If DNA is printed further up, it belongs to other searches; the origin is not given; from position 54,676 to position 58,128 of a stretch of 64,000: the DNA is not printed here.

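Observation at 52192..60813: ttrBCA-ordered molybdoenzyme with a 1050-aa Tat-lipoprotein catalytic subunit and its own cofactor-maturation genes; substrate unknown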

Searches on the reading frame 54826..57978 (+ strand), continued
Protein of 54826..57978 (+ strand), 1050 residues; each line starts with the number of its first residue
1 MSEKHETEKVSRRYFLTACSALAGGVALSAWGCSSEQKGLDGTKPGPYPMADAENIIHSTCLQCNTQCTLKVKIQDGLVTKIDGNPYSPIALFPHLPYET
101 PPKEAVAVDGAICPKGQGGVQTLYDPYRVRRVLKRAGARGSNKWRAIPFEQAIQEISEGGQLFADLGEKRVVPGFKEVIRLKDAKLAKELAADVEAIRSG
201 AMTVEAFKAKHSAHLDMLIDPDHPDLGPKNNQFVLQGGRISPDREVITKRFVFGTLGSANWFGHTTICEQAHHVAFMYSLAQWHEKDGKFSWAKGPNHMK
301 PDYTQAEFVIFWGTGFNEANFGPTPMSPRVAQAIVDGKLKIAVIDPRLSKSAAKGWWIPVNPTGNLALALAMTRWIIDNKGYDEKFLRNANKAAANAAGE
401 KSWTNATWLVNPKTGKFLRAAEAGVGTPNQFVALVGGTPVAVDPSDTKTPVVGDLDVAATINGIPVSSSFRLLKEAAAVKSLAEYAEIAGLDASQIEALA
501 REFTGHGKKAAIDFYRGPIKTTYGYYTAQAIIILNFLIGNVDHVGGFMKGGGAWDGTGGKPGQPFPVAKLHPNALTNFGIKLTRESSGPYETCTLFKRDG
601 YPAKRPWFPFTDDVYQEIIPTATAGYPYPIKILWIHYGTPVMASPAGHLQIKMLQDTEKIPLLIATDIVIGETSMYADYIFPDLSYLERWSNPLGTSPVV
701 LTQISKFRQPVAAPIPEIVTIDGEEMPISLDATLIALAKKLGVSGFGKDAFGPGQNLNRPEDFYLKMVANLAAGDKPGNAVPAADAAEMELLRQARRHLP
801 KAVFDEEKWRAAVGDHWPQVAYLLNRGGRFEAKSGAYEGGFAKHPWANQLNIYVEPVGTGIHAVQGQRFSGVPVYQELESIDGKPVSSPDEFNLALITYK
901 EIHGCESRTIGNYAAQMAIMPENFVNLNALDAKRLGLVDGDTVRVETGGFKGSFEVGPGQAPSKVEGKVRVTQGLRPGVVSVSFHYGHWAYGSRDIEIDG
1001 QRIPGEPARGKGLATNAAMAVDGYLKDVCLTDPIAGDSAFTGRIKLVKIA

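Call 22: search_solved_structures(query=window:54826-57975:+, max_evalue=1e-15, show_alignments=2)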
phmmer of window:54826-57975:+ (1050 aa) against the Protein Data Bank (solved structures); distinct sequences matched with E-value up to 1e-15: 2.
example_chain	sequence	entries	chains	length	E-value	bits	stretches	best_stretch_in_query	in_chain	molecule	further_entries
2vpw_A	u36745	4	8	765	2.7e-23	85.1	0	484-692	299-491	THIOSULFATE REDUCTASE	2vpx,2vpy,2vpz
6cz7_A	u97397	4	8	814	3.5e-19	71.5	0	228-374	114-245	ArrA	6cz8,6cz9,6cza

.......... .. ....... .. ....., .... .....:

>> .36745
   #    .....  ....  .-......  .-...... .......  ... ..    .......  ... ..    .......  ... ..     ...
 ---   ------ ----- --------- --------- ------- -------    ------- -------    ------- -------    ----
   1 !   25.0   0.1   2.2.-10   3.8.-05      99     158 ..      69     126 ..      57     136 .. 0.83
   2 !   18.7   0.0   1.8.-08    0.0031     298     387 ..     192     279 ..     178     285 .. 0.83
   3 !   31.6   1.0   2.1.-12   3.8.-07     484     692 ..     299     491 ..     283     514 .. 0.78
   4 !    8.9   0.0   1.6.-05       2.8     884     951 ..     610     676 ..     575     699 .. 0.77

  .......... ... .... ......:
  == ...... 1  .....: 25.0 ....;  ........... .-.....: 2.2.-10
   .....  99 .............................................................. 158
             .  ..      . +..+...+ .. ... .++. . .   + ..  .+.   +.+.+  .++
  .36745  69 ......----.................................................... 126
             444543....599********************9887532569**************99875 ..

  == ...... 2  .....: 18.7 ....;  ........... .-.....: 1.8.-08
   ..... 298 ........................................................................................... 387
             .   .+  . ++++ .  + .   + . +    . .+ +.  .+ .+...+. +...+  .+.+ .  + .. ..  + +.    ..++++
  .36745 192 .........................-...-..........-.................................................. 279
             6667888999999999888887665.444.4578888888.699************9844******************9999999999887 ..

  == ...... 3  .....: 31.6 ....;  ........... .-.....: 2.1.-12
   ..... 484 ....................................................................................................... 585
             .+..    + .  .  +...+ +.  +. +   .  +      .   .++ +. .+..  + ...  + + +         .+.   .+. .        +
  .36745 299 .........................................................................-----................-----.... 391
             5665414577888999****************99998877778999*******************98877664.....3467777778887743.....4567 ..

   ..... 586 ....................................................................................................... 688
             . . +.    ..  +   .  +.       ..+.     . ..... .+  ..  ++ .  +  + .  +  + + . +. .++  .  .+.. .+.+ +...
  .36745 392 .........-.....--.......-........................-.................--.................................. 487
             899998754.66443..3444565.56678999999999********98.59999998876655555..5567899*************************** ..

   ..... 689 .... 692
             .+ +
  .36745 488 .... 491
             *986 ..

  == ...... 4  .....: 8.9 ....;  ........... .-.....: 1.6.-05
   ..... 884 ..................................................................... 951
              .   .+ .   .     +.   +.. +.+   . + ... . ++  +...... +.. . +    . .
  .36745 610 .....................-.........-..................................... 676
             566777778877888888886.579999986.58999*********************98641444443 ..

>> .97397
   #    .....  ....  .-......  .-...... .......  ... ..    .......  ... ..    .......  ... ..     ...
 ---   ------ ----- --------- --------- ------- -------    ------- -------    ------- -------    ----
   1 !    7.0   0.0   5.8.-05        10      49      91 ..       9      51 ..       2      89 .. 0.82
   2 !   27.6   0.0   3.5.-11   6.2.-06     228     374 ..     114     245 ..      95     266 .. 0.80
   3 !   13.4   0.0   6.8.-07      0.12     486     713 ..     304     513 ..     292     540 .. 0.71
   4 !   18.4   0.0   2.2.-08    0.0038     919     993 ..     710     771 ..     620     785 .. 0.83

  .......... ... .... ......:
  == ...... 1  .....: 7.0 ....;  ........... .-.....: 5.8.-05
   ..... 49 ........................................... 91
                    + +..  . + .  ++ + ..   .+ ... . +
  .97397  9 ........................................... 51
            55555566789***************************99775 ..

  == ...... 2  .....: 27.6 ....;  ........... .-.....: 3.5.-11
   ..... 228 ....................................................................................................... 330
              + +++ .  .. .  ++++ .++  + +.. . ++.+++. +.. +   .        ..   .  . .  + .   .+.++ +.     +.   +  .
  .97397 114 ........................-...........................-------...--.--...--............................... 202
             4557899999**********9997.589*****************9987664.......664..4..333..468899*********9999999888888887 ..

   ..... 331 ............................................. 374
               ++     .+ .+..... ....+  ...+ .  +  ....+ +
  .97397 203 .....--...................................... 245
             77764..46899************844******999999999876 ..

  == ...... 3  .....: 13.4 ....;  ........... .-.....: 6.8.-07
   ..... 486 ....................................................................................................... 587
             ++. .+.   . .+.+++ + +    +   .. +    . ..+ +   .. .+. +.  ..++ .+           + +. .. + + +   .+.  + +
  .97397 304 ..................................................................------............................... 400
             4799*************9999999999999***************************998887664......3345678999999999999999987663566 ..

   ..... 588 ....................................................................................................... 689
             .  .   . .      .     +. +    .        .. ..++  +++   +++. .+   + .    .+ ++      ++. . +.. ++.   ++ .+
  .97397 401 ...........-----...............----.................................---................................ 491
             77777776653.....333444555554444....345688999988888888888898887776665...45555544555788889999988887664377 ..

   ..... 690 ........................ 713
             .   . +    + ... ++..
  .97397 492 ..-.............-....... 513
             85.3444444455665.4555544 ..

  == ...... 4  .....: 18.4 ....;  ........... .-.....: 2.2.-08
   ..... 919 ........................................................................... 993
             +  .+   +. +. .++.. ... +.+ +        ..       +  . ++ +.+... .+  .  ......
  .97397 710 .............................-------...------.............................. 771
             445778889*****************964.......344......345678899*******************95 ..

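Call 26: list_cluster_members(proteins=[P0001, P0021, P0027, P0040, P0045, P0055, P0064, P0083, P0090, P0093])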
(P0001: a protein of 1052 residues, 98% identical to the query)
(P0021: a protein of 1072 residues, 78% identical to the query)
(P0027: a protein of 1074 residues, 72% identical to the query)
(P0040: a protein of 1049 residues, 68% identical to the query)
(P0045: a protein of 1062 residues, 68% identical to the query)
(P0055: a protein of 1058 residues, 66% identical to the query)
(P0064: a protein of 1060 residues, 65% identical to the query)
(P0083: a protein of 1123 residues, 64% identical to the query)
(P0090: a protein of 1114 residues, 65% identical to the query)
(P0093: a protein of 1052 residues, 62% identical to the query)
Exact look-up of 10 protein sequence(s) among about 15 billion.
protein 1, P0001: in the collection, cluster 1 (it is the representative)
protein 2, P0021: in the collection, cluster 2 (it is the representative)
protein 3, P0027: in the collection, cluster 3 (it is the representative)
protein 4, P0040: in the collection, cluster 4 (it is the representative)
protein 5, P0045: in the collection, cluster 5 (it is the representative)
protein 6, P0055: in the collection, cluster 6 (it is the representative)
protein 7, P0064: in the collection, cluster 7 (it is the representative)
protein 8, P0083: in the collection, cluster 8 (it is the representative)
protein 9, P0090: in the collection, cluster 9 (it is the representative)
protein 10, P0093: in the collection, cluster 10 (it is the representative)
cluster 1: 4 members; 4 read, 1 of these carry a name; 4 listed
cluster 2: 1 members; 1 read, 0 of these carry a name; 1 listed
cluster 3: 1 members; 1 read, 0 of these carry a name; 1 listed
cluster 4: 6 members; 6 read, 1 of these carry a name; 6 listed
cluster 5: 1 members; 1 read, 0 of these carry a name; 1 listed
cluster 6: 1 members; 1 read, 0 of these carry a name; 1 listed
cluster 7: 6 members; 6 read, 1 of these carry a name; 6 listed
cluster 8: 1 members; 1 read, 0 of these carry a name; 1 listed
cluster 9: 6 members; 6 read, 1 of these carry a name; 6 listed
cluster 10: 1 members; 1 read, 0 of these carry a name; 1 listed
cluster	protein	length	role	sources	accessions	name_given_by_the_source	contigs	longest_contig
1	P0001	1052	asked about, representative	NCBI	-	-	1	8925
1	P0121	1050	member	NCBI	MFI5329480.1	MAG: molybdopterin-dependent oxidoreductase [Desulfobaccales bacterium]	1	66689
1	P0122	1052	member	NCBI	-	-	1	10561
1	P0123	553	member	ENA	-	-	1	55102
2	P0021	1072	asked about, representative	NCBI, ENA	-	-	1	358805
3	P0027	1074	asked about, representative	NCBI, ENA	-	-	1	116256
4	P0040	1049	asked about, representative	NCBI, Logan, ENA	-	-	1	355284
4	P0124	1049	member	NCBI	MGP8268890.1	MAG: molybdopterin-dependent oxidoreductase [Terracidiphilus sp.]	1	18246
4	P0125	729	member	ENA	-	-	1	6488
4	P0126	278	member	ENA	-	-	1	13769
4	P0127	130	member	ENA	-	-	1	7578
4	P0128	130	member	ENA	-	-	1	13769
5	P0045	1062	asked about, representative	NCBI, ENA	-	-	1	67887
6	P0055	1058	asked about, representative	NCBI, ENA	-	-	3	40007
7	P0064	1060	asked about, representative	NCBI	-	-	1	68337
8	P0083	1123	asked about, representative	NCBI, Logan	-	-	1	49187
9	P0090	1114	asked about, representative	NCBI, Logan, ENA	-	-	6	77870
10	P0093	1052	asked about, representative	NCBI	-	-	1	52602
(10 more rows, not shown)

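Call 32: search_dna_similar(query=window:54826-57975:+, collection=plasmids, mode=protein, max_rows=40, max_evalue=1e-20)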
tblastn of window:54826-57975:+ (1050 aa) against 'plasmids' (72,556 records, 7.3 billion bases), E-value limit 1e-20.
Records with a match: 72; places in all: 73; records where one place covers at least 80% of the query: 67.
Best place of each record, by identity: <60% 72.
By first word of the organism name: Escherichia 33; Azospirillum 9; Citrobacter 8; Klebsiella 4; Halobellus 2; Salmonella 2; Enterobacter 2; Proteus 2; Shigella 2; Hafnia 2; and 6 more.
By predicted mobility (MOB-suite, as given by PLSDB): non-mobilizable 33; conjugative 23; mobilizable 16.
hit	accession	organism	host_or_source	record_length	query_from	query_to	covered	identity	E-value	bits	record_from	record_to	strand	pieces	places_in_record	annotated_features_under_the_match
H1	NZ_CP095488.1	Halorientalis marina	cell culture,salt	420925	1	1039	99%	34.7%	1e-148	499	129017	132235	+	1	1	molybdopterin-dependent oxidoreductase | nrfD: NrfD/PsrC family molybdoenzyme membrane anchor subunit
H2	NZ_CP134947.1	Halobellus sp. DFY28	cell culture,sediment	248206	10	1039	98%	34.5%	3e-146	492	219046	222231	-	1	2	molybdopterin-dependent oxidoreductase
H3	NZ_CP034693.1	Halorubrum sp. BOL3-1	-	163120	10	1039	98%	34.3%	3e-146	491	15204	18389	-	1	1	molybdopterin-dependent oxidoreductase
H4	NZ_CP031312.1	Halobellus limi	Cell culture,Taibei marine solar ...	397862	10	1039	98%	34.1%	8e-149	499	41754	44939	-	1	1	molybdopterin-dependent oxidoreductase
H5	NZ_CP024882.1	Citrobacter freundii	-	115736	14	1048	99%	33.8%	1e-160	534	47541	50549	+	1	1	molybdopterin-dependent oxidoreductase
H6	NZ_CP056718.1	Citrobacter sp. RHBSTW-00599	culture,Freshwater sample from upstream ...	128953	14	1048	99%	33.8%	1e-160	534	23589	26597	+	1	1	molybdopterin-dependent oxidoreductase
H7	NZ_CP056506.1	Citrobacter freundii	culture,Wastewater influent sample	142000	14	1048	99%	33.8%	1e-160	534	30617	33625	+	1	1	molybdopterin-dependent oxidoreductase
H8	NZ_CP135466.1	Citrobacter freundii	Homo sapiens,bacterial culture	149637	14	1048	99%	33.8%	1e-160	534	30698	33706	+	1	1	molybdopterin-dependent oxidoreductase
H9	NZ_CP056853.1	Citrobacter freundii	culture,Freshwater sample from ...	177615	14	1048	99%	33.8%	1e-160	534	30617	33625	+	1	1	molybdopterin-dependent oxidoreductase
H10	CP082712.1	Salmonella enterica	ground turkey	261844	14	1048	99%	33.8%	1e-160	534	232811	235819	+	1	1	molybdopterin-dependent oxidoreductase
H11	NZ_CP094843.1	Enterobacter ludwigii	cell culture,tailing mud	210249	14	1048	99%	33.7%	3e-160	533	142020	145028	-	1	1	molybdopterin-dependent oxidoreductase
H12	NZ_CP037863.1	Citrobacter arsenatis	cell culture,sediment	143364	14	1048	99%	33.7%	6e-160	531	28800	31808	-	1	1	molybdopterin-dependent oxidoreductase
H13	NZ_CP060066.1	Escherichia coli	Homo sapiens,isolate,feces from healthy ...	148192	14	1048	99%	33.7%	7e-160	531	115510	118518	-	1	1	molybdopterin-dependent oxidoreductase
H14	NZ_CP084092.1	Halomicrobium urmianum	cell culture,salt lake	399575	53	1039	94%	34.9%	1e-145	490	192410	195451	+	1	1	molybdopterin-dependent oxidoreductase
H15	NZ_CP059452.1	Azospirillum brasilense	Prokaryotes,soil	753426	30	1050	97%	32.2%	5e-119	412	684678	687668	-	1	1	molybdopterin dinucleotide binding domain-containing protein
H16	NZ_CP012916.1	Azospirillum brasilense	Digitaria eriantha,microbe,root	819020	30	1050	97%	32.1%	4e-120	415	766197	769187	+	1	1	molybdopterin dinucleotide binding domain-containing protein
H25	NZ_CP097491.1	Pseudomonas sp. BYT-5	wastewater treatment tank,soil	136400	43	1016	93%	31.7%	3e-109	382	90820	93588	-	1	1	tetrathionate reductase subunit A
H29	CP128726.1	Klebsiella pneumoniae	Homo sapiens,bile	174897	47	1001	91%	29.4%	2e-100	356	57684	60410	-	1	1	ttrA: tetrathionate reductase subunit TtrA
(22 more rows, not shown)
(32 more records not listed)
